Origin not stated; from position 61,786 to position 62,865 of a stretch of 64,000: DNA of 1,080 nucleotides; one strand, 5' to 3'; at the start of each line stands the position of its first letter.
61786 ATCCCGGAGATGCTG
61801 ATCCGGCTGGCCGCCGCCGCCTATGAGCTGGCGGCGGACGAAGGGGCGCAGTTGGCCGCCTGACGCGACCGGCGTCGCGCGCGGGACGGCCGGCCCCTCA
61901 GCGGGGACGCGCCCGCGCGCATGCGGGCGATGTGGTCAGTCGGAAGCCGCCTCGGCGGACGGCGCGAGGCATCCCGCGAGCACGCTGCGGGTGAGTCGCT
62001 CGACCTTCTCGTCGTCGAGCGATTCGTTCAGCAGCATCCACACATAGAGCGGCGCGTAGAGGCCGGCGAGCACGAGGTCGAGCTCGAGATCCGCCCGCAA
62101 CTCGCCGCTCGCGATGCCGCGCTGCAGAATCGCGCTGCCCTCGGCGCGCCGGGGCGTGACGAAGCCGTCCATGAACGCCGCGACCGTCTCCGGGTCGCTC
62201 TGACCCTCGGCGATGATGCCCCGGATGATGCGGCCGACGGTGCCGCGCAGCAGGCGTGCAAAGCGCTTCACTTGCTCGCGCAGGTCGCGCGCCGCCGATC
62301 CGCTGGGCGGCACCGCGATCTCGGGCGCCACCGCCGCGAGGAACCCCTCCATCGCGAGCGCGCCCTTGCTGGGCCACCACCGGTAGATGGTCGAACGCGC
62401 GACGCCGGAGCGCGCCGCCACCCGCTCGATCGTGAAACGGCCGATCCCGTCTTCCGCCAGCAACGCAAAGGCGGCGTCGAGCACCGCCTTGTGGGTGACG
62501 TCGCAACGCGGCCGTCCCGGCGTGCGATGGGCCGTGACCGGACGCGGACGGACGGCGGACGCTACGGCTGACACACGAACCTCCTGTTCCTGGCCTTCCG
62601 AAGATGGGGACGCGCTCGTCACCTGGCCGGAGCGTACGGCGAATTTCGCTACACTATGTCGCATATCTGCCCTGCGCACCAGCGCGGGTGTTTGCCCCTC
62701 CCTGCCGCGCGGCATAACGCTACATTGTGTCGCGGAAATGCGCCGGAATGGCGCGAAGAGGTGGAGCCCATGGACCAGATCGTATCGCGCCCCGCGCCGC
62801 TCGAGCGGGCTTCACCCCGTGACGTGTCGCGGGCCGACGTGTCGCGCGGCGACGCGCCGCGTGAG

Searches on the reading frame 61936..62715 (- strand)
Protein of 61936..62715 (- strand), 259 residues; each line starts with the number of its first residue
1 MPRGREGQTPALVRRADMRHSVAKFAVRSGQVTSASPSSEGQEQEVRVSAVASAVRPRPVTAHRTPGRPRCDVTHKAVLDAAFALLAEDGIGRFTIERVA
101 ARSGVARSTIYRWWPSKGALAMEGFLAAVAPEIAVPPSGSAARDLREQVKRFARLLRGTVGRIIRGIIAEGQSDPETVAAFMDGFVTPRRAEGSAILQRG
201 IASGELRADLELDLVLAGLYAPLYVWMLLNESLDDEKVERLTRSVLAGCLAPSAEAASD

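Call 38: search_protein_families(library=pfam, proteins=[window:61936-62715:-], max_evalue=0.001)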
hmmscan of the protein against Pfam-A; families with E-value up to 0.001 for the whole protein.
window:61936-62715:- (259 aa): 4 families
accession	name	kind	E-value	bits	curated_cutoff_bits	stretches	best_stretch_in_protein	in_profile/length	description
PF16859.10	TetR_C_11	-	2.6e-26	92.7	32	1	135-244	1-112/113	Tetracyclin repressor-like, C-terminal domain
PF00440.29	TetR_N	-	5.2e-12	45.8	24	1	79-121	2-44/47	Bacterial regulatory proteins, tetR family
PF13384.12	HTH_23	-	0.0004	20.6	24.6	0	83-113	10-37/50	Homeodomain-like domain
PF02796.21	HTH_7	-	0.00061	20.3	23.8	0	94-116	22-44/45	Helix-turn-helix domain of resolvase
